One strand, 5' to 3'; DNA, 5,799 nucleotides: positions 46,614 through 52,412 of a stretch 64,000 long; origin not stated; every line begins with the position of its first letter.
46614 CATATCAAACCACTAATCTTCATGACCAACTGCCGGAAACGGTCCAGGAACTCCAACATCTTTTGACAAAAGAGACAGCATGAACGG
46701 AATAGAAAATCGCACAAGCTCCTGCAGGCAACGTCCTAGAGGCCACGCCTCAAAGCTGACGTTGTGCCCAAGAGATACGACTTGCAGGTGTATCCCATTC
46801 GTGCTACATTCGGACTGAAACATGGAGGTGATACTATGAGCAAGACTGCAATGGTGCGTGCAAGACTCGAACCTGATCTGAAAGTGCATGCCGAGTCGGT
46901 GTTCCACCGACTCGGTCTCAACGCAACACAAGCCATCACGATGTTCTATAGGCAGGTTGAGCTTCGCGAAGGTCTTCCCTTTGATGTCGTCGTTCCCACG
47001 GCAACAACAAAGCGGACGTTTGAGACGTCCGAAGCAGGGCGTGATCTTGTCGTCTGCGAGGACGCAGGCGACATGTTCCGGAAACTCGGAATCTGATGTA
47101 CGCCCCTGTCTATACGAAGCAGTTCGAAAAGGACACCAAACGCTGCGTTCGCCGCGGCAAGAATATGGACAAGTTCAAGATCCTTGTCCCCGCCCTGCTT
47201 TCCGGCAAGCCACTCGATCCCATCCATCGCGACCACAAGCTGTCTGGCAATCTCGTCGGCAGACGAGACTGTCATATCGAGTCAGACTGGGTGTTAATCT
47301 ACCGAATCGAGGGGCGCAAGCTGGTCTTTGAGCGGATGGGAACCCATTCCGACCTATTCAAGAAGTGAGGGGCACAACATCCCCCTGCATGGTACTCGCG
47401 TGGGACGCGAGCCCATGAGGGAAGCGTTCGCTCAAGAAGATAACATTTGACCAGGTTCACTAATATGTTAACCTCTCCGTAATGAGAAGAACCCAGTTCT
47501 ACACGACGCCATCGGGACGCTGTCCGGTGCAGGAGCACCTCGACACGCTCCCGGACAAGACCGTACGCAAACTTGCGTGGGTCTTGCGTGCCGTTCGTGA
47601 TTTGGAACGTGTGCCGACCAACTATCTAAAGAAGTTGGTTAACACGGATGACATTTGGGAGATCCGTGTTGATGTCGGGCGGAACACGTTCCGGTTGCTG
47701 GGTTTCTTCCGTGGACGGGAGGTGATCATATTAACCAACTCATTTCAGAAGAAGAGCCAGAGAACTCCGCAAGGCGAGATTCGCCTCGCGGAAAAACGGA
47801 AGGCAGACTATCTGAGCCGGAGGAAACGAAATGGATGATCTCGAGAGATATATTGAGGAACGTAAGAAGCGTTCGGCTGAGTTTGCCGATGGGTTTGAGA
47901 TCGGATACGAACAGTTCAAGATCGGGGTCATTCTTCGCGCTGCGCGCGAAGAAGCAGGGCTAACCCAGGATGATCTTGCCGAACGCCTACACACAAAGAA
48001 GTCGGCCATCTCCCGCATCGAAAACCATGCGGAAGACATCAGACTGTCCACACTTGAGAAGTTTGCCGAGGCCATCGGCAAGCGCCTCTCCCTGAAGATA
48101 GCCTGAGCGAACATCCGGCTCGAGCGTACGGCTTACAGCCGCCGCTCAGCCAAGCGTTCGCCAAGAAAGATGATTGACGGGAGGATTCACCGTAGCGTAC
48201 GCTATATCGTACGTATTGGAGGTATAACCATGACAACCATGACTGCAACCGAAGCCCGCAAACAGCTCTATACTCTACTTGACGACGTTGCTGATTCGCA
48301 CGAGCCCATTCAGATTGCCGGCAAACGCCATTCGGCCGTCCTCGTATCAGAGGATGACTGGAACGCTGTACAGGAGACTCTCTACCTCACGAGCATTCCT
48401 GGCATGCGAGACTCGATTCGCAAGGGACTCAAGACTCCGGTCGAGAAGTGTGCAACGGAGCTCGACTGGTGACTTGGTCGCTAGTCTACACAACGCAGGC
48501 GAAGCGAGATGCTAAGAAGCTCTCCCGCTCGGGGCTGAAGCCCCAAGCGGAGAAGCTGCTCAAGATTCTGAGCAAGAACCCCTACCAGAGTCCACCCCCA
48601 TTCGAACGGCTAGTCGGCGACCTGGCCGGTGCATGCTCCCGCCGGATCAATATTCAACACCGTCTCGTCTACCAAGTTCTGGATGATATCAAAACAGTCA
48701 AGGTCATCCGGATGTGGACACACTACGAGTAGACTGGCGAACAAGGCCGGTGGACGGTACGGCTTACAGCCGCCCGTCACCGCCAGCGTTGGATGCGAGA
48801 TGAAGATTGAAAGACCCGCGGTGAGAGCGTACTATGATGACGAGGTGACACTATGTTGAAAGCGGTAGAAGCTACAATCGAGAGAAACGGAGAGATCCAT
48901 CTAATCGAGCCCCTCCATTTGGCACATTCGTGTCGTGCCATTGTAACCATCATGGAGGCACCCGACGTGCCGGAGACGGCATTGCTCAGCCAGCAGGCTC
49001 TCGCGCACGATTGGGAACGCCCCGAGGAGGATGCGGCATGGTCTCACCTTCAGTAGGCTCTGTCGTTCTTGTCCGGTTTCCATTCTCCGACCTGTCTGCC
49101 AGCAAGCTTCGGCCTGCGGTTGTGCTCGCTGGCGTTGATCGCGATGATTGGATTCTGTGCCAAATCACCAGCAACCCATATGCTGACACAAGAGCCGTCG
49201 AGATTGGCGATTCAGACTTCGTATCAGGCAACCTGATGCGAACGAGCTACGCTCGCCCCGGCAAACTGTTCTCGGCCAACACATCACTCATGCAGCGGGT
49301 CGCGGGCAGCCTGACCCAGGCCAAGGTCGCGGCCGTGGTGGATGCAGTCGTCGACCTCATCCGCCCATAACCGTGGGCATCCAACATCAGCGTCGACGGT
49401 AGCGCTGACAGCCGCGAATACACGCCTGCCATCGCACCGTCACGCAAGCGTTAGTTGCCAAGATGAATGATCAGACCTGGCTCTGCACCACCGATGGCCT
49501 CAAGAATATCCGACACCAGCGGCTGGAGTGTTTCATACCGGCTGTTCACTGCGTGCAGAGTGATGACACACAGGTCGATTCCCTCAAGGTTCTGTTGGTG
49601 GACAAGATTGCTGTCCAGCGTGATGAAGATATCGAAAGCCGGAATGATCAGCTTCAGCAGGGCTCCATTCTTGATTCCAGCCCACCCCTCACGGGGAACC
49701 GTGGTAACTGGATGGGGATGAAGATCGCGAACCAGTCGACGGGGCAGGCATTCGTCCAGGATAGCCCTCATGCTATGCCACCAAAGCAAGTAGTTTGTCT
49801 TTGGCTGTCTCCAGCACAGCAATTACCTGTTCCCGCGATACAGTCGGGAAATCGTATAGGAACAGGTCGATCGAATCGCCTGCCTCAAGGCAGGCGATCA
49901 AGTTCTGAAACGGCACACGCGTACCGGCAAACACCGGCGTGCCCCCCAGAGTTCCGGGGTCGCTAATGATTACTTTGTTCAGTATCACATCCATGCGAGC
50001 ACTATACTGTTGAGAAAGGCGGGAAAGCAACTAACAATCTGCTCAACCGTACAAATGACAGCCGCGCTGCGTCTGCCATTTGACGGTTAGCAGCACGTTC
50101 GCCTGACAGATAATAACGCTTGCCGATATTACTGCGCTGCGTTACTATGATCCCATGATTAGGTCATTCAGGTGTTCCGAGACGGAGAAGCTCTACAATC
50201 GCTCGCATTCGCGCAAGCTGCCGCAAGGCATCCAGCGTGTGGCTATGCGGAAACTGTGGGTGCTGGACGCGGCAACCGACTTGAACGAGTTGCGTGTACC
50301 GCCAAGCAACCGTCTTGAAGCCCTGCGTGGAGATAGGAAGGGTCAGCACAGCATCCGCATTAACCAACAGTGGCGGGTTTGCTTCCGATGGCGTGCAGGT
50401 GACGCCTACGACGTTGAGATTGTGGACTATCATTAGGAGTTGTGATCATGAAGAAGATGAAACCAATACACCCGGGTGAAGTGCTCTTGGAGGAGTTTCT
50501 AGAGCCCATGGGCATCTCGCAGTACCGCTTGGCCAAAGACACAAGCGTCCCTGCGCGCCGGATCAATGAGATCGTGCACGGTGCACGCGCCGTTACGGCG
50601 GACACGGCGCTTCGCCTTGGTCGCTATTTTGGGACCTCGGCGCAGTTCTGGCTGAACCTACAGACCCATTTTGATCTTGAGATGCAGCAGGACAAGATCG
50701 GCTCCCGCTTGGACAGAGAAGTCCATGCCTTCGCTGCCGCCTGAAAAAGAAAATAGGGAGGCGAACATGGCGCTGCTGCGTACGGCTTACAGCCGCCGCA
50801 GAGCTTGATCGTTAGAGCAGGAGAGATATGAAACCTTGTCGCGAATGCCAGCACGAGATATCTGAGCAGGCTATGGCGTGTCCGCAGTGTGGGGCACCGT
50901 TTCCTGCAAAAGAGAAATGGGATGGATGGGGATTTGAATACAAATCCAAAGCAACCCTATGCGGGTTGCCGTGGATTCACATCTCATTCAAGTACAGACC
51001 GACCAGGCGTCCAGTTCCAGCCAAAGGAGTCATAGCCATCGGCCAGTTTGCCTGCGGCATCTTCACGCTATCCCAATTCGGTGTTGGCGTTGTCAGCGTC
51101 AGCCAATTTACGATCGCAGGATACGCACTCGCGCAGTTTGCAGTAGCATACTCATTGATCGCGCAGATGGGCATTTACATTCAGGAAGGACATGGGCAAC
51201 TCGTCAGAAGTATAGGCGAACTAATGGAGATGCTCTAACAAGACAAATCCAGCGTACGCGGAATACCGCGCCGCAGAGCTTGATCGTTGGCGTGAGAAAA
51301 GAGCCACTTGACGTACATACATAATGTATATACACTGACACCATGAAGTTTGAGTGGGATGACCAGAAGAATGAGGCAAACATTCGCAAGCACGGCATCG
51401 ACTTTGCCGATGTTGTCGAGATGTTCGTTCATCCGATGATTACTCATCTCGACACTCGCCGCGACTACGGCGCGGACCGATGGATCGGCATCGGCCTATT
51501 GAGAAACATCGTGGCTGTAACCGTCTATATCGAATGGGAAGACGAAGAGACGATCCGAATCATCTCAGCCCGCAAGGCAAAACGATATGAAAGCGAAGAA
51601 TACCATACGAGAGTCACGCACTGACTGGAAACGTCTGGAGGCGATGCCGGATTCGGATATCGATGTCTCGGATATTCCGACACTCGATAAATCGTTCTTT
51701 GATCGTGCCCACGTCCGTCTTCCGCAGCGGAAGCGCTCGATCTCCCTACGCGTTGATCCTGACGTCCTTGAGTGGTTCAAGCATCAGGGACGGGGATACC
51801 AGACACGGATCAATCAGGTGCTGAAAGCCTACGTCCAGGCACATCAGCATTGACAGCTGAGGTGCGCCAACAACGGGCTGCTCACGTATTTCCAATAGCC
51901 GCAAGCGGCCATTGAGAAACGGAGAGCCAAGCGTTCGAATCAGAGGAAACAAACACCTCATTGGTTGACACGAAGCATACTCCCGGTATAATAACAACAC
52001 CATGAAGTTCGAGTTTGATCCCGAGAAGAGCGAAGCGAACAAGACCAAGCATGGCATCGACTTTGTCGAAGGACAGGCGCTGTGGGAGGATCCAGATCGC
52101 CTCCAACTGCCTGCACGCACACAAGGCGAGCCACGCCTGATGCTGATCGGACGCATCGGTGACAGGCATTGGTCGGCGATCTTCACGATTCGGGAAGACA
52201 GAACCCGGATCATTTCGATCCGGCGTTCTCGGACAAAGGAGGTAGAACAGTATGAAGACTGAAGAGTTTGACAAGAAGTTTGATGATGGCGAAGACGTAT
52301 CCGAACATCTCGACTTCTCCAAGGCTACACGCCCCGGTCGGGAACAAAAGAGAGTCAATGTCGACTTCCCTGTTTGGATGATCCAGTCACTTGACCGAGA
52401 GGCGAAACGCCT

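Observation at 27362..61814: Large sedentary chromosomal integron (~34 kb, ~42 cassettes)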

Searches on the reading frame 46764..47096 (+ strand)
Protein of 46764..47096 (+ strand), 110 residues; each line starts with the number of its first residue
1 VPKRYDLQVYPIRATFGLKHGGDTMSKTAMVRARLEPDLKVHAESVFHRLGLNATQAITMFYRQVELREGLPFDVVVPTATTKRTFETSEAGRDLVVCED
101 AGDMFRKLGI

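Call 37: search_protein_families(library=pfam, proteins=[window:46764-47096:+], max_evalue=0.01)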
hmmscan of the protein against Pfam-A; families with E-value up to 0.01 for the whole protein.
window:46764-47096:+ (110 aa): 1 family
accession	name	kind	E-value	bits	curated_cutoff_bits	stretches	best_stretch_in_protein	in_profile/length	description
PF04221.18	RelB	-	1.8e-09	37.8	22.4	1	28-107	1-81/82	RelB antitoxin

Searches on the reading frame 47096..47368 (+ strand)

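Call 37: search_protein_families(library=pfam, proteins=[window:47096-47368:+], max_evalue=0.01)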
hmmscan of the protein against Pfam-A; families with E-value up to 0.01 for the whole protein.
window:47096-47368:+ (90 aa): 2 families
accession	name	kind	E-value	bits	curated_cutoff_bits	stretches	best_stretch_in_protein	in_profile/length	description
PF15738.11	YafQ_toxin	-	5.3e-30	104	30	1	3-89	2-88/88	Bacterial toxin of type II toxin-antitoxin system, YafQ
PF05016.21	ParE_toxin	-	5.7e-05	24.1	23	1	6-85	3-86/89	ParE toxin of type II toxin-antitoxin system, parDE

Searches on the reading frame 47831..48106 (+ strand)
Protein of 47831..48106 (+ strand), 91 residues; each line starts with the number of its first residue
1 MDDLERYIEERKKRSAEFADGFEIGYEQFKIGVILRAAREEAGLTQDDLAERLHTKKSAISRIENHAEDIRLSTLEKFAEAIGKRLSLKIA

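Call 37: search_protein_families(library=pfam, proteins=[window:47831-48106:+], max_evalue=0.01)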
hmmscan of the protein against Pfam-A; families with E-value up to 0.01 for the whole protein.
window:47831-48106:+ (91 aa): 12 families
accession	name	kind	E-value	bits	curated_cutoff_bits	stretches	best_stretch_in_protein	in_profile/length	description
PF01381.28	HTH_3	-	5e-13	49.3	23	1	35-87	1-53/55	Helix-turn-helix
PF13560.12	HTH_31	-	1e-11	45.4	27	1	32-83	3-55/64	Helix-turn-helix domain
PF12844.13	HTH_19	-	1.5e-08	34.8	30.2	1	35-82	4-51/64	Helix-turn-helix domain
PF13744.12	HTH_37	-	4.6e-06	26.8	27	1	35-90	23-79/80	Helix-turn-helix domain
PF13413.12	HTH_25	-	4.8e-06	26.7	24.6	1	34-66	1-33/62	Helix-turn-helix domain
PF13443.12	HTH_26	-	6.3e-06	26.8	22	1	38-83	5-51/63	Cro/C1-type HTH DNA-binding domain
PF13412.12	HTH_24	-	0.00032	20.7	21.9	1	34-62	8-36/48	Winged helix-turn-helix DNA-binding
PF01047.28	MarR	-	0.00043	20.5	24.6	1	33-63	7-37/59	MarR family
PF12802.13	MarR_2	-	0.00075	20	27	1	39-63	16-40/61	MarR family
PF02346.21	Vac_Fusion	-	0.001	19.1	24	1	49-73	19-43/56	Chordopoxvirus multifunctional envelope protein A27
PF04545.22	Sigma70_r4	-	0.0013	18.7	24.1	1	35-67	13-44/50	Sigma-70, region 4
PF20432.4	Xre-like-HTH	-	0.0051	17.5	25.8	1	35-74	15-52/63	Antitoxin Xre-like helix-turn-helix domain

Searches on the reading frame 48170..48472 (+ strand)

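Call 37: search_protein_families(library=pfam, proteins=[window:48170-48472:+], max_evalue=0.01)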
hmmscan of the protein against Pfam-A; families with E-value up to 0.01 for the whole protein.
window:48170-48472:+ (100 aa): 1 family
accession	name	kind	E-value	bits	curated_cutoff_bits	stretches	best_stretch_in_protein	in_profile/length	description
PF02604.26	PhdYeFM_antitox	-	1e-16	60.9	29.8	1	21-88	1-69/74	Antitoxin Phd_YefM, type II toxin-antitoxin system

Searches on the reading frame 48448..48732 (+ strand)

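Call 37: search_protein_families(library=pfam, proteins=[window:48448-48732:+], max_evalue=0.01)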
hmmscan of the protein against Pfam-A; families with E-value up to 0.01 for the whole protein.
window:48448-48732:+ (94 aa): 3 families
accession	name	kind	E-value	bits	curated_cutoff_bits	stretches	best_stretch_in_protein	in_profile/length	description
PF06769.20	YoeB_toxin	-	1.3e-08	35.2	27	1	33-93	22-80/80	YoeB-like toxin of bacterial type II toxin-antitoxin system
PF05016.21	ParE_toxin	-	3.4e-05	24.8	23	1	13-92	2-85/89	ParE toxin of type II toxin-antitoxin system, parDE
PF15781.12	ParE-like_toxin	-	0.005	17.2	28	1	13-92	2-79/87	ParE-like toxin of type II bacterial toxin-antitoxin system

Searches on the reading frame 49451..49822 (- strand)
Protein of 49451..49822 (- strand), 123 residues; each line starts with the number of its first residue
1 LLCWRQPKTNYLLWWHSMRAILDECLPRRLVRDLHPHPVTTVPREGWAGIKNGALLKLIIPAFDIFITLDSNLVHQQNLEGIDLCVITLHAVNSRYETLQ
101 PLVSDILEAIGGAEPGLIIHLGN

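Call 73: search_protein_families(library=pfam, proteins=[window:49451-49822:-], max_evalue=0.01)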
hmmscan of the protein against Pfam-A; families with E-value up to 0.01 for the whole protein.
window:49451-49822:- (123 aa): 1 family
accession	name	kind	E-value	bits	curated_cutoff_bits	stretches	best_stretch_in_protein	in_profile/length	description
PF18480.7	DUF5615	-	1.7e-05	25.1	23.8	1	18-110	1-95/110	Domain of unknown function (DUF5615)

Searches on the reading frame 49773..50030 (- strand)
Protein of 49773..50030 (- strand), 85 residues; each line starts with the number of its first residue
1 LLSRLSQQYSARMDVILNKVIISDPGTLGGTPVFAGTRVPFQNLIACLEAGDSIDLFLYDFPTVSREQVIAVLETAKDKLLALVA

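Call 73: search_protein_families(library=pfam, proteins=[window:49773-50030:-], max_evalue=0.01)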
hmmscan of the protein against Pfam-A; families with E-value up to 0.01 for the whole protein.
window:49773-50030:- (85 aa): 1 family
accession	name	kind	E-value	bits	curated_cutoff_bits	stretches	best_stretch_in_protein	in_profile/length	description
PF04255.20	DUF433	-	1.1e-15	57.6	23.6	1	21-74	1-54/56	Protein of unknown function (DUF433)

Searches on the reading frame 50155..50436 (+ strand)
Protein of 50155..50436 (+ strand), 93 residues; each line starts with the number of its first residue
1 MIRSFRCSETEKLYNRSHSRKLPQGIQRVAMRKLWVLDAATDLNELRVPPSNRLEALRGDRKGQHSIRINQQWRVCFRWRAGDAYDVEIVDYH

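Call 38: search_protein_families(library=pfam, proteins=[window:50155-50436:+], max_evalue=0.01)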
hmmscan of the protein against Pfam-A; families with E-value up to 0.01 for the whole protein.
window:50155-50436:+ (93 aa): 1 family
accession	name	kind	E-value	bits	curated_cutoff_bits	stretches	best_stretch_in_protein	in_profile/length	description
PF05015.19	HigB-like_toxin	-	7.8e-20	71.6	27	1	4-93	2-91/91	RelE-like toxin of type II toxin-antitoxin system HigB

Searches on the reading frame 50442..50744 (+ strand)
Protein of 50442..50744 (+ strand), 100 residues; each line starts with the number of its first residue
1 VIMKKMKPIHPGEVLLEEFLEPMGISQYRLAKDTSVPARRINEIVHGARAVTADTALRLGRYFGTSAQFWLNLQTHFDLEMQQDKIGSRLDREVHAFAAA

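Call 38: search_protein_families(library=pfam, proteins=[window:50442-50744:+], max_evalue=0.01)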
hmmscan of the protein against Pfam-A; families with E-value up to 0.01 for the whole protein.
window:50442-50744:+ (100 aa): 2 families
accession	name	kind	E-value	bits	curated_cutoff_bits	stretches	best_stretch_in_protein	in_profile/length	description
PF01381.28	HTH_3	-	5e-07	30.1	23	1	16-69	1-54/55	Helix-turn-helix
PF13443.12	HTH_26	-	0.00095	19.8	22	1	16-65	2-52/63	Cro/C1-type HTH DNA-binding domain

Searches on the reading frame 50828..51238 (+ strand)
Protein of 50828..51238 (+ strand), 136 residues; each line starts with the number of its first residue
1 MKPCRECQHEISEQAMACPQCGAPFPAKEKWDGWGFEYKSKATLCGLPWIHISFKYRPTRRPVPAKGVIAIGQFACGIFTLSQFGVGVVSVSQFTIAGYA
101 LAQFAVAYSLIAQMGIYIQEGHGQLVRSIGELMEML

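Call 38: search_protein_families(library=pfam, proteins=[window:50828-51238:+], max_evalue=0.01)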
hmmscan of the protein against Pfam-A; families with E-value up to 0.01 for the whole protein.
window:50828-51238:+ (136 aa): 3 families
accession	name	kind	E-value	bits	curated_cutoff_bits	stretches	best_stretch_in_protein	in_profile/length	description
PF13240.11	Zn_Ribbon_1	-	6.8e-05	23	25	1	4-25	2-23/23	zinc-ribbon domain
PF12773.13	DZR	-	0.00059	20.4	27.3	1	4-26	1-23/45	Double zinc ribbon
PF13248.11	Zn_ribbon_3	-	0.0066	16.3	27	0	1-25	2-26/26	zinc-ribbon domain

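Call 74: search_protein_families(library=padloc, proteins=[window:50828-51238:+], max_evalue=0.001)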
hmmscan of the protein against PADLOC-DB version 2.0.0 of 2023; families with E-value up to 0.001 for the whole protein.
window:50828-51238:+ (136 aa): 0 families

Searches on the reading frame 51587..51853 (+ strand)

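Call 38: search_protein_families(library=pfam, proteins=[window:51587-51853:+], max_evalue=0.01)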
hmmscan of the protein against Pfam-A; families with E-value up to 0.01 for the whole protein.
window:51587-51853:+ (88 aa): 1 family
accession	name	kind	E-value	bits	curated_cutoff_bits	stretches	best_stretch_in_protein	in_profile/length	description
PF14384.12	BrnA_antitoxin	-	1.4e-17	64.3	26.1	1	32-83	23-68/68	BrnA antitoxin of type II toxin-antitoxin system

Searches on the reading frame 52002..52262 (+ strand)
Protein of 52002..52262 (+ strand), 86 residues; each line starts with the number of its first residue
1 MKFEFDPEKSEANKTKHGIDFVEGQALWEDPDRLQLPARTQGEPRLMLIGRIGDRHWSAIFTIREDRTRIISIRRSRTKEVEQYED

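Call 38: search_protein_families(library=pfam, proteins=[window:52002-52262:+], max_evalue=0.01)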
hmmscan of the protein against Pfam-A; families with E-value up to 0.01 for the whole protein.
window:52002-52262:+ (86 aa): 1 family
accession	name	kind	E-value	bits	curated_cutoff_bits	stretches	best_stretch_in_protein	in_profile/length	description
PF04365.19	BrnT_toxin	-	5.9e-24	84.6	34.5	1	5-80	1-77/77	Ribonuclease toxin, BrnT, of type II toxin-antitoxin system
